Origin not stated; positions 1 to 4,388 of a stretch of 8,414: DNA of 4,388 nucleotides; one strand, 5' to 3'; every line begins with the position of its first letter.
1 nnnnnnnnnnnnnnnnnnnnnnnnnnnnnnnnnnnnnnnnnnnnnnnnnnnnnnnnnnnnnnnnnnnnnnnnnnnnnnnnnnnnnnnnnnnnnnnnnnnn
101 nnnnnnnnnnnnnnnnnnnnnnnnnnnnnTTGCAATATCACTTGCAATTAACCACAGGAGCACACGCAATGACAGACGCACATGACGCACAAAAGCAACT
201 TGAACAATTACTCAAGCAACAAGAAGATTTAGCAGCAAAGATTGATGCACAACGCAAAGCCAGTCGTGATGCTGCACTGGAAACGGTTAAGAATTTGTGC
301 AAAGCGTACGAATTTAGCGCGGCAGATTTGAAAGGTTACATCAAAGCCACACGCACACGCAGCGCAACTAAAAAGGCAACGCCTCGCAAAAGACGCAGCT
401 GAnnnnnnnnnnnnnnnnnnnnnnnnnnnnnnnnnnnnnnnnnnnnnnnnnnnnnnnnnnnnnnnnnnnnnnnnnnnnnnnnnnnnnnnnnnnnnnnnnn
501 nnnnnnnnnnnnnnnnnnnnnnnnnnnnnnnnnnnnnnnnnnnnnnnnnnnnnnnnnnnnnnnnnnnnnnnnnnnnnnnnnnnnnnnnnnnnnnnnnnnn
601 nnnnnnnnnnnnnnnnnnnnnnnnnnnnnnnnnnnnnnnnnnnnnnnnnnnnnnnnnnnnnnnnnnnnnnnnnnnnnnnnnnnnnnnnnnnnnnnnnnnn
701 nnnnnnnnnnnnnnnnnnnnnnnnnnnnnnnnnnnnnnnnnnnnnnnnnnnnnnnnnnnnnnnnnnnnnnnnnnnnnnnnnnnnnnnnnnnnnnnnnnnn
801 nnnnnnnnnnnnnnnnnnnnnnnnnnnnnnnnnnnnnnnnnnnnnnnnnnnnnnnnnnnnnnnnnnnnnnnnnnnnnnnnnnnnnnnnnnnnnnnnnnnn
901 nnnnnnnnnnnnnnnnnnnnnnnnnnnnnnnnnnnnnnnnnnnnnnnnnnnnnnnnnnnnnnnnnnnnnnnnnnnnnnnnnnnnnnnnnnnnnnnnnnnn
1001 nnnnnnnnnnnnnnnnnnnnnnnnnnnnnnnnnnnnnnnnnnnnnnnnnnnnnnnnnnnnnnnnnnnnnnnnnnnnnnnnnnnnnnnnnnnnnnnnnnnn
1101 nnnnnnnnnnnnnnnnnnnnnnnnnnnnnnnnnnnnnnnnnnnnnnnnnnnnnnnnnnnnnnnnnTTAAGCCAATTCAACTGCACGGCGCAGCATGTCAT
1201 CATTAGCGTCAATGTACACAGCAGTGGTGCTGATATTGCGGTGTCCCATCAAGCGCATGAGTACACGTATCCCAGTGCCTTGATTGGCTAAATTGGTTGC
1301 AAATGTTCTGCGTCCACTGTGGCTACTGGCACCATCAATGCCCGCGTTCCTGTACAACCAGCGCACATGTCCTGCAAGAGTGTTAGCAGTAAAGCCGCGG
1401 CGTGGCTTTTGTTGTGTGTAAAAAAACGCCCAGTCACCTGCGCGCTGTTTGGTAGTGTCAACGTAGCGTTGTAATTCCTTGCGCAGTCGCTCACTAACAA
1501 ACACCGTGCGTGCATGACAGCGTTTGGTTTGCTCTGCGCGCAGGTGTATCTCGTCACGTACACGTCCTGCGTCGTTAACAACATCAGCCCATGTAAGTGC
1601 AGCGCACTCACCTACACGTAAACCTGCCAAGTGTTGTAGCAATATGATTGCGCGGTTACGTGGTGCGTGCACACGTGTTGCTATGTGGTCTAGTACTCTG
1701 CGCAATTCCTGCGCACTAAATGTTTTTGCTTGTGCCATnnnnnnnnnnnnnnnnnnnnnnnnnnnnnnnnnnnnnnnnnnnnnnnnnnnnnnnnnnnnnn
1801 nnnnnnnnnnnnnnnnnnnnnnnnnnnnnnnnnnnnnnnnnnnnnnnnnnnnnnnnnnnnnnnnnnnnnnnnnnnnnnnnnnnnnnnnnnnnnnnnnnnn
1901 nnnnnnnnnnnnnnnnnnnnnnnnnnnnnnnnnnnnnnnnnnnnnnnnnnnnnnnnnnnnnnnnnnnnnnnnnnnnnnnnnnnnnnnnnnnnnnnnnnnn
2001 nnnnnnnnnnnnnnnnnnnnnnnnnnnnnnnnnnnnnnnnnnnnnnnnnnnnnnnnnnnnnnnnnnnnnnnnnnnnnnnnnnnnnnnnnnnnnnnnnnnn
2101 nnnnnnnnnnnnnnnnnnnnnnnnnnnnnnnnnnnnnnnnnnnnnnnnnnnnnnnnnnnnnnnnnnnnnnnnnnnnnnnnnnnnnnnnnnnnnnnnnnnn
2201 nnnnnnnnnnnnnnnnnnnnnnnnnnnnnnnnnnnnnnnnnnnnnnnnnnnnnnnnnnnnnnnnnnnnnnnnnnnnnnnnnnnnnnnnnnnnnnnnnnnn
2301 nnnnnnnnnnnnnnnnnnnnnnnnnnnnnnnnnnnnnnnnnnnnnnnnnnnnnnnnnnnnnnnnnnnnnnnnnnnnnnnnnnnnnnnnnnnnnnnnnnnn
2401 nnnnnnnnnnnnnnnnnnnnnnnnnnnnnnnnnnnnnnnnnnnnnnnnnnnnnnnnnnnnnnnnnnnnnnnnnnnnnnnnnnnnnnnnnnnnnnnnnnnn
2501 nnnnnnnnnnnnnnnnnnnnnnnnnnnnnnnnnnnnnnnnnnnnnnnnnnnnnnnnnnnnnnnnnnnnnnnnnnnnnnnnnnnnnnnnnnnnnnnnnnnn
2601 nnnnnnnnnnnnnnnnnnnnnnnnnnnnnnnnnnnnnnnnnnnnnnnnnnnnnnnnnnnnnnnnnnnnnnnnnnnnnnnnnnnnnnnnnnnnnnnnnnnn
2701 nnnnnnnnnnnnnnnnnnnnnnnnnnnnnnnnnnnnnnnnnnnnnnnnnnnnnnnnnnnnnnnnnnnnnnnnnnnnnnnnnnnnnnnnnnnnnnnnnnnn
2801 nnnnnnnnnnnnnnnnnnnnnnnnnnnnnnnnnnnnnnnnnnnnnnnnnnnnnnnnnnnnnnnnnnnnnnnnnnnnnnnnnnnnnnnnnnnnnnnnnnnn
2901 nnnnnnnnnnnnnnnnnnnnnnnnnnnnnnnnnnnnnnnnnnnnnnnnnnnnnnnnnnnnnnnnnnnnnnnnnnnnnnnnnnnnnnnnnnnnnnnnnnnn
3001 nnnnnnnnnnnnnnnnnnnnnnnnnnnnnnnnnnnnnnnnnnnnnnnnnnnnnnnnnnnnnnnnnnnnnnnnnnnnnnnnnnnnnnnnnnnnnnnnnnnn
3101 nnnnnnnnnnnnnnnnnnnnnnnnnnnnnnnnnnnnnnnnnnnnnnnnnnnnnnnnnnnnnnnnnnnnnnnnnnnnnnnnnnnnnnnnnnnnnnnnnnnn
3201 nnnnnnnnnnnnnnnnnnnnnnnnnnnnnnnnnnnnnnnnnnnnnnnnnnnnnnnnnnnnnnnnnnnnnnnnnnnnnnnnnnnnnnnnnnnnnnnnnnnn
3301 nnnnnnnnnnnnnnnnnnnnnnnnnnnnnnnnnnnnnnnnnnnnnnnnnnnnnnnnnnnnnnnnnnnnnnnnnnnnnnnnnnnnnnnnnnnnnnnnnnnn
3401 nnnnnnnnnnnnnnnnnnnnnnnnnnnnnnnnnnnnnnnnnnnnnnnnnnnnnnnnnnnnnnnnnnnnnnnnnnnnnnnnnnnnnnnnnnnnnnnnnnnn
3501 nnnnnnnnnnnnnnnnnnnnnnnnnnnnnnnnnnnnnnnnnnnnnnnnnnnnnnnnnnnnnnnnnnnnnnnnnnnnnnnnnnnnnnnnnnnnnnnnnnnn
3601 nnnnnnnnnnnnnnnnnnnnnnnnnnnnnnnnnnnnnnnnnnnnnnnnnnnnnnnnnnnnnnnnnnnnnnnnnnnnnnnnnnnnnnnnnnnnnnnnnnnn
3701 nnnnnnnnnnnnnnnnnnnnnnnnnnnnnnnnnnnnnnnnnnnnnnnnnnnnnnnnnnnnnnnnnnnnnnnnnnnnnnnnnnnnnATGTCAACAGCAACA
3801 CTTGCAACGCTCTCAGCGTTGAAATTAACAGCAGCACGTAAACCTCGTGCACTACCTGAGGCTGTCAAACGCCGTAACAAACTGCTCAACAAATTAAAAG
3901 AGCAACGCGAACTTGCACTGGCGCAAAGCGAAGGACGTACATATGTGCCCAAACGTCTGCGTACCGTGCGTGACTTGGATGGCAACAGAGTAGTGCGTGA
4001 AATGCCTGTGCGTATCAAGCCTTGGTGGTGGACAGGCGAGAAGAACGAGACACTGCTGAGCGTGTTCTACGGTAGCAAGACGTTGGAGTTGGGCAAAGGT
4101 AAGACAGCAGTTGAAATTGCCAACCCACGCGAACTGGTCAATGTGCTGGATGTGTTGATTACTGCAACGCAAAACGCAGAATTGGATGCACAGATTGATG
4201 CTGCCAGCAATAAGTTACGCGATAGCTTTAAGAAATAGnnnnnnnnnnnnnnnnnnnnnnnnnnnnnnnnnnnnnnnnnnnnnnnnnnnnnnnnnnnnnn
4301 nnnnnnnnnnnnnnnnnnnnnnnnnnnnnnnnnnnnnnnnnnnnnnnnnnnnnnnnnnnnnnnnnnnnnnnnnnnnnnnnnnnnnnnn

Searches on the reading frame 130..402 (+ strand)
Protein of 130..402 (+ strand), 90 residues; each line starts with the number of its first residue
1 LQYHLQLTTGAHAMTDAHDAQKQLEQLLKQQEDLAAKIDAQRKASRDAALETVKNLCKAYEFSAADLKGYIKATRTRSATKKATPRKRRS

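Call 7: search_protein_families(library=pfam, proteins=[window:130-402:+], max_evalue=0.01)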
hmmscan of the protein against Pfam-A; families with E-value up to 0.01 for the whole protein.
window:130-402:+ (90 aa): 1 family
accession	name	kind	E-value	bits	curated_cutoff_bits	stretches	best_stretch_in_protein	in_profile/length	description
PF12102.13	MrcB_N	-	0.002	18.2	25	1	4-72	88-158/183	MrcB-like, N-terminal domain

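Call 57: search_protein_families(library=phrogs, proteins=[window:130-402:+], max_evalue=0.001)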
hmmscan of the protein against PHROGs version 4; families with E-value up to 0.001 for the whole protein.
window:130-402:+ (90 aa): 1 family
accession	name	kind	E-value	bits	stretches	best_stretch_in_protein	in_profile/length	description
phrog_10171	-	unknown function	8.6e-06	27.3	1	20-81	29-91/129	-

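Call 58: search_protein_families(library=ncbifam, proteins=[window:130-402:+], max_evalue=0.001)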
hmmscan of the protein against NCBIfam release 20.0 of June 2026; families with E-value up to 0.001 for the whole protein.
window:130-402:+ (90 aa): 0 families

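Call 85: find_encoding_contigs(protein=window:169-402:+, flank=10000, max_places=10)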
Protein window:169-402:+ (77 aa): 23 contigs read that carry it; 10 places shown.
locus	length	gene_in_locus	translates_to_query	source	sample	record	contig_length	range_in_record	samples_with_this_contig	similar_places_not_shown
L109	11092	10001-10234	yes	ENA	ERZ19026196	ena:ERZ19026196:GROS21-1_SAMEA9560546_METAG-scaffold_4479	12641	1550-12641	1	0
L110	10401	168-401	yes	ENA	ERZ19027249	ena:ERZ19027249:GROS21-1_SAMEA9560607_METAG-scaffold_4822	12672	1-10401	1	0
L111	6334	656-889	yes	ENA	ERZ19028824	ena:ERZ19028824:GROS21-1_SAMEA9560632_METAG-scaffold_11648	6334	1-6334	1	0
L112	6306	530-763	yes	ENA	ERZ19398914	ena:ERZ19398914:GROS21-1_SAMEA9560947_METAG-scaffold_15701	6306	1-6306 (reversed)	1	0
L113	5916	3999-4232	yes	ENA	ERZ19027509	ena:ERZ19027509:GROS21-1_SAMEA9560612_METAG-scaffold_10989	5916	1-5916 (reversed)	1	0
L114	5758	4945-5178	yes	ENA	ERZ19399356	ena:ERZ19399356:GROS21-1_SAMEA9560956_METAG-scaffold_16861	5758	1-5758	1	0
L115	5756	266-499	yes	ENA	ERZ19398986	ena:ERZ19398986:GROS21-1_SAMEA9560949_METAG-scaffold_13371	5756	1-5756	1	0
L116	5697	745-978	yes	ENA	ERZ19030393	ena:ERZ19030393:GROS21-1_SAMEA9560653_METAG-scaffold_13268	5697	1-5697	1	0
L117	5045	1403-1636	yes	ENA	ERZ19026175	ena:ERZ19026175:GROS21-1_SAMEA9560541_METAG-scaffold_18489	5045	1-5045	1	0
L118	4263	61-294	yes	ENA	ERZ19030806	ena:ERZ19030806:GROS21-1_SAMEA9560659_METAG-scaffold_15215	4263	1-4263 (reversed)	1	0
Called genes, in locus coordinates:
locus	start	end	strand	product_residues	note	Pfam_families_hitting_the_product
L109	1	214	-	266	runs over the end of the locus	PF01203:T2SSN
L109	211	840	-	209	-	PF04612:T2SSM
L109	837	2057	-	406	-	PF05134:T2SSL, PF12693:GspL_C (weak)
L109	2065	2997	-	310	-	PF21687:T2SSK_1st (weak), PF03934:T2SSK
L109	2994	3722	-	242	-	PF07963:N_methyl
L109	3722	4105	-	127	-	PF07963:N_methyl (weak), PF02501:T2SSI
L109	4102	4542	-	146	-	PF07963:N_methyl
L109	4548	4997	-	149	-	PF07963:N_methyl, PF08334:T2SSG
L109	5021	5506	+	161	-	-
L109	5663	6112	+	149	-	PF02566:OsmC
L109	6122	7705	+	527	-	PF00291:PALP, PF00585:Thr_dehydrat_C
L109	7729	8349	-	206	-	PF03232:COQ7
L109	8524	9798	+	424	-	PF13609:Porin_4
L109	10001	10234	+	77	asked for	-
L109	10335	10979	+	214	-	-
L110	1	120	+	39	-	?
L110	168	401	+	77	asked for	-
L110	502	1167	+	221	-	-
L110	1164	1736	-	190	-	PF00589:Phage_integrase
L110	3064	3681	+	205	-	-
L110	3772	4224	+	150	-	PF20346:DUF6641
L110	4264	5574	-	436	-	PF22022:Phage_int_M (weak)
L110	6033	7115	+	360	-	PF13609:Porin_4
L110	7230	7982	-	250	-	-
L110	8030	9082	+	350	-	PF08450:SGL (faint), PF25021:TEN_NHL (faint), PF01436:NHL (faint)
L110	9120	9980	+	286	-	-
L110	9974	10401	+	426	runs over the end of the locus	PF13844:Glyco_transf_41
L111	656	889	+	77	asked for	-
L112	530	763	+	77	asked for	-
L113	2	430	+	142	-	?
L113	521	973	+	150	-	PF20346:DUF6641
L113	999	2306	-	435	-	PF22022:Phage_int_M (weak)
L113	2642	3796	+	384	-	PF13609:Porin_4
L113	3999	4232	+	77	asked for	-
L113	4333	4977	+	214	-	-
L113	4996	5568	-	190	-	PF00589:Phage_integrase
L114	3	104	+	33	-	?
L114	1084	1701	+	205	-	-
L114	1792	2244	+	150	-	PF20346:DUF6641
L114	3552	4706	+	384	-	PF13609:Porin_4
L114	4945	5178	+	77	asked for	-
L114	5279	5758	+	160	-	?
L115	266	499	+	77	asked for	-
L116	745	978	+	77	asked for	-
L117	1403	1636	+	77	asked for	-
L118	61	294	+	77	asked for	-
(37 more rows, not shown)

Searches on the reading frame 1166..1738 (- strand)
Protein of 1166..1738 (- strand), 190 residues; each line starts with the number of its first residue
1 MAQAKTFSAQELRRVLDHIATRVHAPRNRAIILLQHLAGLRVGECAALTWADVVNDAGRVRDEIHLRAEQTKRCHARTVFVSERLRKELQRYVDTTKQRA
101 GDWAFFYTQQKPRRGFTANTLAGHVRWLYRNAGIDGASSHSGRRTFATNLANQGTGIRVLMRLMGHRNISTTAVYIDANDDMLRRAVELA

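Call 7: search_protein_families(library=pfam, proteins=[window:1166-1738:-], max_evalue=0.01)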
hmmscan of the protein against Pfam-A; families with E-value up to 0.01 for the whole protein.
window:1166-1738:- (190 aa): 1 family
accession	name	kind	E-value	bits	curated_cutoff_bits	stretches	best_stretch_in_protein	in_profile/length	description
PF00589.27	Phage_integrase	-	2.4e-28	99.5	27.1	1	7-180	3-170/172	Phage integrase family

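Call 11: find_encoding_contigs(protein=window:1166-1738:-, flank=10000, max_places=10)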
Protein window:1166-1738:- (190 aa): 7 contigs read that carry it; 7 places shown.
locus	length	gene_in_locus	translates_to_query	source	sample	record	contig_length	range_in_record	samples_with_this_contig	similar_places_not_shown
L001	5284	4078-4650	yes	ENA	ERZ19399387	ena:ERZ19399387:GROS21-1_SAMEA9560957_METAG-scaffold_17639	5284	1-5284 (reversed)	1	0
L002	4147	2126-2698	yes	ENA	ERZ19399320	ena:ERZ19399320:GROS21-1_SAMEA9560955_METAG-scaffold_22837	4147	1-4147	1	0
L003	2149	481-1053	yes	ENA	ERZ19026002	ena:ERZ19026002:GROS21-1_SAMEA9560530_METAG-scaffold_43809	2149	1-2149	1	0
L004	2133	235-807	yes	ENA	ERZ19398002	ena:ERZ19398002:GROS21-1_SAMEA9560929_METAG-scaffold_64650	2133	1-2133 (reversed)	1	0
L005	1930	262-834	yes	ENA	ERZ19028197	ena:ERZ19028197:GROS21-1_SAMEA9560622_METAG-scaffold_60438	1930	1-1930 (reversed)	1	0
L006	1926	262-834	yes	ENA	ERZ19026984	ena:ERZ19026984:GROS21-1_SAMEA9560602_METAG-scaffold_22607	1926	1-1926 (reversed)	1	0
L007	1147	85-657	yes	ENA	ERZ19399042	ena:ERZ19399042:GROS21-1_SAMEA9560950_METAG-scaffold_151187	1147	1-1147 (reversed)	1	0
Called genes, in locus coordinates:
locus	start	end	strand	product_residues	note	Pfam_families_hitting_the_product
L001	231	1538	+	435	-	PF22022:Phage_int_M (weak)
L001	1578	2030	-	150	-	PF20346:DUF6641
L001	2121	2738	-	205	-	-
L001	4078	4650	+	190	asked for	PF00589:Phage_integrase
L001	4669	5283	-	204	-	?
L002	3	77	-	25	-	?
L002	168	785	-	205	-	-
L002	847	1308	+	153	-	-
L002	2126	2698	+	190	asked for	PF00589:Phage_integrase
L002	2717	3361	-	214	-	-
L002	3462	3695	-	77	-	-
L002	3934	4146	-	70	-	?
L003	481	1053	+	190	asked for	PF00589:Phage_integrase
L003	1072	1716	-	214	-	-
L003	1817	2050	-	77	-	-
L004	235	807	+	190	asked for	PF00589:Phage_integrase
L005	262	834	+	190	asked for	PF00589:Phage_integrase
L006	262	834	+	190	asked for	PF00589:Phage_integrase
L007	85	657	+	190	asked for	PF00589:Phage_integrase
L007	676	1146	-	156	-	?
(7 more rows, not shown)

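Call 57: search_protein_families(library=phrogs, proteins=[window:1166-1738:-], max_evalue=0.001)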
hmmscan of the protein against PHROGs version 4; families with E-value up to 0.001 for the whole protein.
window:1166-1738:- (190 aa): 4 families
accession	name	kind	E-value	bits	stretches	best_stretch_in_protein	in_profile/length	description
phrog_216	-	integration and excision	9.3e-42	144.1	1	3-189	52-235/301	integrase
phrog_1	-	integration and excision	5.3e-33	116.1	1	5-188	269-445/611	integrase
phrog_7269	-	integration and excision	7.4e-08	33.2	1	133-188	25-79/89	integrase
phrog_7685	-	integration and excision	0.0002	22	1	117-187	163-232/240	integrase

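Call 58: search_protein_families(library=ncbifam, proteins=[window:1166-1738:-], max_evalue=0.001)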
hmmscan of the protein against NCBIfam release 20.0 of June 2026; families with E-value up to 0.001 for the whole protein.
window:1166-1738:- (190 aa): 12 families
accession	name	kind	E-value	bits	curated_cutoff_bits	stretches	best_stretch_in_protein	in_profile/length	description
NF040815.2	recomb_XerA_Arch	equivalog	2.5e-25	89.5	220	1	5-185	95-261/263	site-specific tyrosine recombinase/integron integrase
TIGR02224.1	recomb_XerC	equivalog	3.6e-20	72.5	335.15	1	5-185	105-284/295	tyrosine recombinase XerC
NF001399.0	PRK00283.1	subfamily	1.7e-18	66.9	279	1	5-187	112-292/300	tyrosine recombinase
TIGR02225.1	recomb_XerD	equivalog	4.9e-18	65.5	329.6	1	5-187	102-283/290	site-specific tyrosine recombinase XerD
NF002331.0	PRK01287.1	subfamily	8.8e-13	47.9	371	1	4-178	139-312/365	site-specific tyrosine recombinase XerC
TIGR02249.1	integrase_gron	subfamily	1.8e-12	47.3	265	1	113-176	234-298/315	integron integrase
NF003462.0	PRK05084.1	equivalog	2.2e-11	43.1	267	1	26-188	195-354/360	tyrosine recombinase XerS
NF007370.0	PRK09870.1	subfamily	1.6e-07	31.1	221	1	8-179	14-180/200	tyrosine-type DNA invertase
NF040693.1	recomb_GmtY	equivalog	2.4e-07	30.3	340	0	25-67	217-260/441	gamma-mobile-trio recombinase GmtY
NF041502.1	integrase_1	equivalog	6.8e-06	25.1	350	1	143-185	325-367/484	site-specific integrase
NF007371.0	PRK09871.1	subfamily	2.6e-05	23.8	222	1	2-179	2-175/198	tyrosine-type DNA invertase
NF011946.0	PRK15417.1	equivalog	4.7e-05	22.7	435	1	131-176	267-313/337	integron integrase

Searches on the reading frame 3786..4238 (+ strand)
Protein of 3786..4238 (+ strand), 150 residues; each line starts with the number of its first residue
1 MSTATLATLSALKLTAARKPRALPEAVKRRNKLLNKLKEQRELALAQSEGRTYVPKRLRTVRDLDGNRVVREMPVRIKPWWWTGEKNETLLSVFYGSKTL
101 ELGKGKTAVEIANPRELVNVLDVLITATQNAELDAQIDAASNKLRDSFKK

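Call 7: search_protein_families(library=pfam, proteins=[window:3786-4238:+], max_evalue=0.01)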
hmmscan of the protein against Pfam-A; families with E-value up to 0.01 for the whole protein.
window:3786-4238:+ (150 aa): 1 family
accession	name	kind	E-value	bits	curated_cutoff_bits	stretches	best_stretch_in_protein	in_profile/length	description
PF20346.3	DUF6641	-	1.5e-09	38.4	27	1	27-134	37-140/143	Family of unknown function (DUF6641)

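Call 57: search_protein_families(library=phrogs, proteins=[window:3786-4238:+], max_evalue=0.001)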
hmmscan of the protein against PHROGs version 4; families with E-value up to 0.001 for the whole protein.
window:3786-4238:+ (150 aa): 1 family
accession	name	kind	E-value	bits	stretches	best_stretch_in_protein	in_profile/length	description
phrog_31551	-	unknown function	1.1e-22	81.6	1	5-143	8-148/155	-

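Call 58: search_protein_families(library=ncbifam, proteins=[window:3786-4238:+], max_evalue=0.001)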
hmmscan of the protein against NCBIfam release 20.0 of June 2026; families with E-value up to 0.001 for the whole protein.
window:3786-4238:+ (150 aa): 0 families
